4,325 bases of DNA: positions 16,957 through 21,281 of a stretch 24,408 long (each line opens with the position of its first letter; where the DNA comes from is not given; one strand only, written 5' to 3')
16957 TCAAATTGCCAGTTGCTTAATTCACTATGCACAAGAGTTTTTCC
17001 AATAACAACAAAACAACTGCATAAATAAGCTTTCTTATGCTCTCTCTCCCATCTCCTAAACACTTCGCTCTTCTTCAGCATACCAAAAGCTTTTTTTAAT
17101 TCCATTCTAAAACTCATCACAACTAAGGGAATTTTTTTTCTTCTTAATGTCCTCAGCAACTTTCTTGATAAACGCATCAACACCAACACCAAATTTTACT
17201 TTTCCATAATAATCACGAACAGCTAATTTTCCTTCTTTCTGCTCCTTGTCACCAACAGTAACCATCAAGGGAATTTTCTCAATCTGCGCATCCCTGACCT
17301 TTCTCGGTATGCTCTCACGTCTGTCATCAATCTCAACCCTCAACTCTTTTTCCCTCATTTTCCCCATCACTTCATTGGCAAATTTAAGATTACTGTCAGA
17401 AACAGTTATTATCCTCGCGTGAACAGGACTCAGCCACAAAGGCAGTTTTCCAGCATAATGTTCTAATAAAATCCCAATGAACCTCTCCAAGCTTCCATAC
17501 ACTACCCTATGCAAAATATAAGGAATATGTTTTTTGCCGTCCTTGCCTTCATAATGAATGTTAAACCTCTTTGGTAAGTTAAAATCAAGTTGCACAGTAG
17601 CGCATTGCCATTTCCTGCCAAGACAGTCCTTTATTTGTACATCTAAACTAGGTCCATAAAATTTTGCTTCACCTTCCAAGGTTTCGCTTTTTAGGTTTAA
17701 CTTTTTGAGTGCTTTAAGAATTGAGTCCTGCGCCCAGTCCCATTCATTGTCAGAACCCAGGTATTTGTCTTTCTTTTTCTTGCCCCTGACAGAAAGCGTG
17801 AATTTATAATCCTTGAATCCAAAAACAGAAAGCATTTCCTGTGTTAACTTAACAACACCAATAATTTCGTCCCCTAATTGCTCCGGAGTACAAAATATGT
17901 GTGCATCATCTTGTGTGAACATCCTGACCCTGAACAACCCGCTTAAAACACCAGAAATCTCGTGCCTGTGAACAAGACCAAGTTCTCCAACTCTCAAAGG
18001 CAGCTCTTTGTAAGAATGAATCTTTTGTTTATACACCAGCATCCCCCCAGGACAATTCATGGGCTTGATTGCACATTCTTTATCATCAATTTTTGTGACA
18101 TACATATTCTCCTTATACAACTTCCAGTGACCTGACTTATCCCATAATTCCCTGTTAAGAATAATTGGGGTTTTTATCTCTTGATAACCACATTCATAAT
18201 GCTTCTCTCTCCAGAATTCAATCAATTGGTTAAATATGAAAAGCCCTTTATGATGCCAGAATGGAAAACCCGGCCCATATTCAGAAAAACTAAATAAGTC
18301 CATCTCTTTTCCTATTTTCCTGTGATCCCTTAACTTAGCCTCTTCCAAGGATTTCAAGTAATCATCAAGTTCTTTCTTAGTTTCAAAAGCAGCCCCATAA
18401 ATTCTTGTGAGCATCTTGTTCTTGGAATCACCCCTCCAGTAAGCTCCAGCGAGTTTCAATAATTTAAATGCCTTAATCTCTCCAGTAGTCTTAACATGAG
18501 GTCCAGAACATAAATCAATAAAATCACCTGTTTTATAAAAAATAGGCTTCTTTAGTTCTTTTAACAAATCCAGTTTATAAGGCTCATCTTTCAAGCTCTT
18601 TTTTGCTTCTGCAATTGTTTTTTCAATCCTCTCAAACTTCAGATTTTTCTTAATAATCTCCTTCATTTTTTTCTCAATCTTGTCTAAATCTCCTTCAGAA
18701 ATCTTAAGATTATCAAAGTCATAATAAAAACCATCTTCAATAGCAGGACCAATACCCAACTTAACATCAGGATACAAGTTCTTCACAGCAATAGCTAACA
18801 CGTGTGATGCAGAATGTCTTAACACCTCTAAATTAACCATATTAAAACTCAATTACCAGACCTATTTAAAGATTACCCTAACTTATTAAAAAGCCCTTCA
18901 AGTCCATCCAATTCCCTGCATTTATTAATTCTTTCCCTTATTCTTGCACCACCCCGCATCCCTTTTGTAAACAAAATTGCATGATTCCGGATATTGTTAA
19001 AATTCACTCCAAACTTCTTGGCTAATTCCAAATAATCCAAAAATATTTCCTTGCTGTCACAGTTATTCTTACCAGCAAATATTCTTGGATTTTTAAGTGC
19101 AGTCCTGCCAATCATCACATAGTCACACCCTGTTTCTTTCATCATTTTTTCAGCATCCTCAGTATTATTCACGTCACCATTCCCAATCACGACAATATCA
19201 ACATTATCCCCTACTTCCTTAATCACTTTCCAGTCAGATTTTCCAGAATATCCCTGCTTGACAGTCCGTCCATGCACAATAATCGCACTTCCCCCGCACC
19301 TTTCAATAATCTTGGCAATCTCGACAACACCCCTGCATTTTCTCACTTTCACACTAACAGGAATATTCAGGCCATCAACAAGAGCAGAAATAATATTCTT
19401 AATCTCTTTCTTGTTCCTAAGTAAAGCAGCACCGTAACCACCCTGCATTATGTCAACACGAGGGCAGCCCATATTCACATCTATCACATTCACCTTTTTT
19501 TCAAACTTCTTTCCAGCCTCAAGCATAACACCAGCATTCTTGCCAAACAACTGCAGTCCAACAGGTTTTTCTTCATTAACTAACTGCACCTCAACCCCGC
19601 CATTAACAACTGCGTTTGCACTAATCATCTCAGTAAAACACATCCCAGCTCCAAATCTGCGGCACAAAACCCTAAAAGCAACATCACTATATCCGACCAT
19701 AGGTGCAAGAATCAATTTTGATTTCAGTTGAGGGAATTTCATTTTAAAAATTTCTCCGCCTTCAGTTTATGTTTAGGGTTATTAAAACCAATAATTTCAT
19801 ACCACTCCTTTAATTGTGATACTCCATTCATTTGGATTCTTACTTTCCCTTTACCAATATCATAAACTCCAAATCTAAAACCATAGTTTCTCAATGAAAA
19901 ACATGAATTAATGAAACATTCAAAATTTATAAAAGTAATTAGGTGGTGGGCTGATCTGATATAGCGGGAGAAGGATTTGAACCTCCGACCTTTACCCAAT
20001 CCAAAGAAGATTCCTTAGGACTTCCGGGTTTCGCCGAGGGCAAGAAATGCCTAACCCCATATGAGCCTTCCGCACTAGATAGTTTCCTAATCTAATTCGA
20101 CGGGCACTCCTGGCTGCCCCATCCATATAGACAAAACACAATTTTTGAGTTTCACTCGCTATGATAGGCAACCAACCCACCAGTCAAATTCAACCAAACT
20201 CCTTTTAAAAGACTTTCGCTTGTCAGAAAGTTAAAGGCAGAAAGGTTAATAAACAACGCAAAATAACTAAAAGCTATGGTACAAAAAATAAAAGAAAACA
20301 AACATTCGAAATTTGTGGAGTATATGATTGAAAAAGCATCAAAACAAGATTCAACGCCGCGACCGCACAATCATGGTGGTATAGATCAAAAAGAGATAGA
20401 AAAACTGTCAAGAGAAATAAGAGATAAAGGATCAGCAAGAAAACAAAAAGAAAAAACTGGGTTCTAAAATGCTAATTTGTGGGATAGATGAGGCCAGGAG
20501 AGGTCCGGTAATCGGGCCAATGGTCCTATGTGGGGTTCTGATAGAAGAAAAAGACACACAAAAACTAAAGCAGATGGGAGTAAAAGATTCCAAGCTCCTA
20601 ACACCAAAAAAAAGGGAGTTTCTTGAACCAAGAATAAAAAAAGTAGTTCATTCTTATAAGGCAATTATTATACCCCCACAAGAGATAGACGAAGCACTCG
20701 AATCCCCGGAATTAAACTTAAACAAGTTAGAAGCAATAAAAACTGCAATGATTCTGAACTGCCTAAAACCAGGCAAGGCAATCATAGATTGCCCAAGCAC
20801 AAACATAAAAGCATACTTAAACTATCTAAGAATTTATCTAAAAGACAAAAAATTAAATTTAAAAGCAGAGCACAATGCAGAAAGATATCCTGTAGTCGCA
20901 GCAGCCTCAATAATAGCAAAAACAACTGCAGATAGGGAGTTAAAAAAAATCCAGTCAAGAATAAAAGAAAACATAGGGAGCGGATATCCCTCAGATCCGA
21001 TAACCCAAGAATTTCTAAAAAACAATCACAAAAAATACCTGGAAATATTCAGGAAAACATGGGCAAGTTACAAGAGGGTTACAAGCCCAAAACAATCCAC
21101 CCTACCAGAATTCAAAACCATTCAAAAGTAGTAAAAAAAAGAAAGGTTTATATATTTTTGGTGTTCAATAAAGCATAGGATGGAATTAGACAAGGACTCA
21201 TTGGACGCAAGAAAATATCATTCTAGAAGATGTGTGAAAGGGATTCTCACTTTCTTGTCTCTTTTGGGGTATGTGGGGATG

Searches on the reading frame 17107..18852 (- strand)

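Call 49: search_protein_families(library=pfam, proteins=[window:17107-18852:-], max_evalue=0.01)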
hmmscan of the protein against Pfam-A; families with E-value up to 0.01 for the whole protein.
window:17107-18852:- (581 aa): 3 families
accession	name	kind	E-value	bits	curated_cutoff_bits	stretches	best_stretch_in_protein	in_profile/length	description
PF00587.30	tRNA-synt_2b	-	4.5e-43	147.8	29.3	1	253-466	3-179/179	tRNA synthetase class II core domain (G, H, P, S and T)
PF03129.25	HGTP_anticodon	-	9.9e-18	64.5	21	1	479-567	2-93/94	Anticodon binding domain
PF07973.19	tRNA_SAD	-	2.1e-17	63.3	24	1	105-152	3-44/44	Threonyl and Alanyl tRNA synthetase second additional domain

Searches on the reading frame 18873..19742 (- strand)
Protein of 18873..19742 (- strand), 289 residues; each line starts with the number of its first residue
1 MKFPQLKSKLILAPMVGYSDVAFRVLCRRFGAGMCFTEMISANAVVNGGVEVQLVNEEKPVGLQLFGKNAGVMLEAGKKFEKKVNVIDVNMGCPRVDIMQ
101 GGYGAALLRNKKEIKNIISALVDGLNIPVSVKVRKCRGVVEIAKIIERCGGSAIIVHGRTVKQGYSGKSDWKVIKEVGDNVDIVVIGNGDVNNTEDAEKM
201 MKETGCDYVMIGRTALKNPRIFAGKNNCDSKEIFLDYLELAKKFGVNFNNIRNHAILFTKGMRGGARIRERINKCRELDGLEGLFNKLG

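Call 49: search_protein_families(library=pfam, proteins=[window:18873-19742:-], max_evalue=0.01)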
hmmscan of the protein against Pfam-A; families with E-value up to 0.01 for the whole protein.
window:18873-19742:- (289 aa): 1 family
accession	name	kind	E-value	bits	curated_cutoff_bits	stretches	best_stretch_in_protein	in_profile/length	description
PF01207.24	Dus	-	8.9e-69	232.4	20.4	1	11-233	1-235/311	Dihydrouridine synthase (Dus)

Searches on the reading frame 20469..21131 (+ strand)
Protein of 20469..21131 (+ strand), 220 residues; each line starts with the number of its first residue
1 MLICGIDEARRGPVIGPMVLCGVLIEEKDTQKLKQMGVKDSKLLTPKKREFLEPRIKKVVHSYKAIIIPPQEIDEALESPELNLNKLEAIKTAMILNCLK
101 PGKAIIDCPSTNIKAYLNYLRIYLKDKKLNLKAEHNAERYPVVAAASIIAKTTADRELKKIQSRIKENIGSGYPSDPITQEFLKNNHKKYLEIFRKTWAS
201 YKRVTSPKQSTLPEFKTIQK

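Call 49: search_protein_families(library=pfam, proteins=[window:20469-21131:+], max_evalue=0.01)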
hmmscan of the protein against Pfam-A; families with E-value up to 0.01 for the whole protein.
window:20469-21131:+ (220 aa): 1 family
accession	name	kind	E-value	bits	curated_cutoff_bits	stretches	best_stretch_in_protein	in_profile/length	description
PF01351.25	RNase_HII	-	8.2e-40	137.3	25.8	1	4-199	1-197/199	Ribonuclease HII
